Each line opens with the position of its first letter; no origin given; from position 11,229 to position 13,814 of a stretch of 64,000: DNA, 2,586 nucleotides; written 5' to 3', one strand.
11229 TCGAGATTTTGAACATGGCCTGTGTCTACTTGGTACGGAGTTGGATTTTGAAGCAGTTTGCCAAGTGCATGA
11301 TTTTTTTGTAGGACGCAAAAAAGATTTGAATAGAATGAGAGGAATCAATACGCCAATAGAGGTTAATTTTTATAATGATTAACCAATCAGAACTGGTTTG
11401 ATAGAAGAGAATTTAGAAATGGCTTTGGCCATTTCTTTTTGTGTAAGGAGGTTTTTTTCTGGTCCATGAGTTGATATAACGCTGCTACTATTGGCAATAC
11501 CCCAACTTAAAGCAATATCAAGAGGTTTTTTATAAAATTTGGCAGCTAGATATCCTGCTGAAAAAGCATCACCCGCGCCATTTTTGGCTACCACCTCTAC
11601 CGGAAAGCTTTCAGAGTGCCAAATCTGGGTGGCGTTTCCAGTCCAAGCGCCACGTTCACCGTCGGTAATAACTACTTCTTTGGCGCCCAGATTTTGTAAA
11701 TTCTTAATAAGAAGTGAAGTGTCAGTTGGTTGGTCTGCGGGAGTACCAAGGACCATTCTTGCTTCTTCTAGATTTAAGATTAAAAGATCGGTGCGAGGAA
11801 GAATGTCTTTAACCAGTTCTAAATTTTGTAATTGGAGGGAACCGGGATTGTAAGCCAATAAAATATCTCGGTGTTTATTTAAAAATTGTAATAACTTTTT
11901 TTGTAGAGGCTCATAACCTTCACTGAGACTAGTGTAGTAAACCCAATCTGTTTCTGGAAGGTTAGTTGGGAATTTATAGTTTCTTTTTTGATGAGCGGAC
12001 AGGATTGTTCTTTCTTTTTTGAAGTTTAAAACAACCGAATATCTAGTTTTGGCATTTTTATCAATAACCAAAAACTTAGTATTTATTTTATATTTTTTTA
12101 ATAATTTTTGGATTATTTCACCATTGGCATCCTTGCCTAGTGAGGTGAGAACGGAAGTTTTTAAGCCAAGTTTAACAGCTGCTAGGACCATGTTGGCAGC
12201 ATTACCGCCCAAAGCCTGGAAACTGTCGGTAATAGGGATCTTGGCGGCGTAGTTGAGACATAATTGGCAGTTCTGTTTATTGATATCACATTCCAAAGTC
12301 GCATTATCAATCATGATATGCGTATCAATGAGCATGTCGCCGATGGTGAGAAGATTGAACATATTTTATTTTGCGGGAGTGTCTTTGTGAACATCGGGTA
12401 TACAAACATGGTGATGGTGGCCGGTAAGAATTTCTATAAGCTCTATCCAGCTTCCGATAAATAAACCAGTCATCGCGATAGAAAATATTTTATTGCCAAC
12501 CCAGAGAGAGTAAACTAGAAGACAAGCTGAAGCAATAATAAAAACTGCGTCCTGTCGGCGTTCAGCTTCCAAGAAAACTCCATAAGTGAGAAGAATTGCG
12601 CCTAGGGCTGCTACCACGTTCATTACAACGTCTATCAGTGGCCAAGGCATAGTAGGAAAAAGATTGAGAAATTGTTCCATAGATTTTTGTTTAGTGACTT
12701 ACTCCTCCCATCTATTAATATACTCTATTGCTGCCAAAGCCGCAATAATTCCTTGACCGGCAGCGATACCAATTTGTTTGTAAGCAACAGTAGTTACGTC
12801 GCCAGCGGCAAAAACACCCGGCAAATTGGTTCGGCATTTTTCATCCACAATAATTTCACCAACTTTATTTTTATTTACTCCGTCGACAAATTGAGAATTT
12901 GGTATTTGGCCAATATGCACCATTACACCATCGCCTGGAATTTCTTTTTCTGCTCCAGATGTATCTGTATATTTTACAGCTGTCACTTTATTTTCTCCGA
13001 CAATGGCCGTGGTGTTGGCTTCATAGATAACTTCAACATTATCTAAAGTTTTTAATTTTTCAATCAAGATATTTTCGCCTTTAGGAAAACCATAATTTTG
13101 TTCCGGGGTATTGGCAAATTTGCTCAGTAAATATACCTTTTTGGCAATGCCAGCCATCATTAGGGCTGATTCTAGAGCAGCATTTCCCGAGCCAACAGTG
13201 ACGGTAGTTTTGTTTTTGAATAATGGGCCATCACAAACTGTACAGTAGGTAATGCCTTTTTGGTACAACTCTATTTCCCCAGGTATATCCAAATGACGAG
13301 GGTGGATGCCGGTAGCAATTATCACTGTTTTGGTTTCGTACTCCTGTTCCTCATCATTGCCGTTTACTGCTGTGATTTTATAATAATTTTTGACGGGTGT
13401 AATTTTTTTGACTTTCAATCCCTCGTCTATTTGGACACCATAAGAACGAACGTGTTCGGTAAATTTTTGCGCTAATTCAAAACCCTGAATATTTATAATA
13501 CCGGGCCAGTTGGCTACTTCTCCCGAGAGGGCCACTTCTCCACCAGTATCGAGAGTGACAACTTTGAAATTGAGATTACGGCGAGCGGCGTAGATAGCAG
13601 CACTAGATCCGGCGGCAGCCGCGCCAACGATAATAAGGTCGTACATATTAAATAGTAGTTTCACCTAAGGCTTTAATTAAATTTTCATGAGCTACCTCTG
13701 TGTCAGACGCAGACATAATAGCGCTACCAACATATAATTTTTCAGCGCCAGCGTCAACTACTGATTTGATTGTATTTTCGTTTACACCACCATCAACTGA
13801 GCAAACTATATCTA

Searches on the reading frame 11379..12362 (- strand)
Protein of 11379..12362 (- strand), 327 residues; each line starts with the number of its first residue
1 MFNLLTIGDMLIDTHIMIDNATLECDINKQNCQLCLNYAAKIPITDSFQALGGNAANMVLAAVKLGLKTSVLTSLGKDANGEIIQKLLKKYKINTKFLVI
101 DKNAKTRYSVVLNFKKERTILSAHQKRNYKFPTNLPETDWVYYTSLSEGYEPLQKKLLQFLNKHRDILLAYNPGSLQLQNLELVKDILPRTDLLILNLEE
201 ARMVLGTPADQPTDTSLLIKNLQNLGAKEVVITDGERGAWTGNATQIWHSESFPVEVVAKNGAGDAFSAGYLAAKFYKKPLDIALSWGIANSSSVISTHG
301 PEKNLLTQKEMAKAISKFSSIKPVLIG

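Call 48: search_protein_families(library=pfam, proteins=[window:11379-12362:-])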
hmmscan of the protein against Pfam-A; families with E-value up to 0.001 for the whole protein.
window:11379-12362:- (327 aa): 2 families
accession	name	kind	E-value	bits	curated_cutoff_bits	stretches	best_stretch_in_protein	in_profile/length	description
PF00294.29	PfkB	-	3.6e-37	128.8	25.8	1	50-304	34-298/302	pfkB family carbohydrate kinase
PF08543.17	Phos_pyr_kin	-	9.9e-07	28.8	27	1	182-286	110-222/246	Phosphomethylpyrimidine kinase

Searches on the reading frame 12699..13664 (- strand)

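Call 48: search_protein_families(library=pfam, proteins=[window:12699-13664:-])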
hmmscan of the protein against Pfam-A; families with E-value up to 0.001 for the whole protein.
window:12699-13664:- (321 aa): 5 families
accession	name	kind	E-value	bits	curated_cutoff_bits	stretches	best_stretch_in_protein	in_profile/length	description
PF07992.20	Pyr_redox_2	-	1.7e-43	149.6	26.1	1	8-305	1-291/291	Pyridine nucleotide-disulphide oxidoreductase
PF13738.12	Pyr_redox_3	-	6e-19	68.9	30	1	60-288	79-305/305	Pyridine nucleotide-disulphide oxidoreductase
PF00070.33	Pyr_redox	-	1.1e-08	35.9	22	1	154-234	2-81/82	Pyridine nucleotide-disulphide oxidoreductase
PF00890.30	FAD_binding_2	-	3.5e-07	30.2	20.4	0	243-297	354-405/414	FAD binding domain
PF01266.30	DAO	-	2.6e-06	27.6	27.9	0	9-45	1-35/353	FAD dependent oxidoreductase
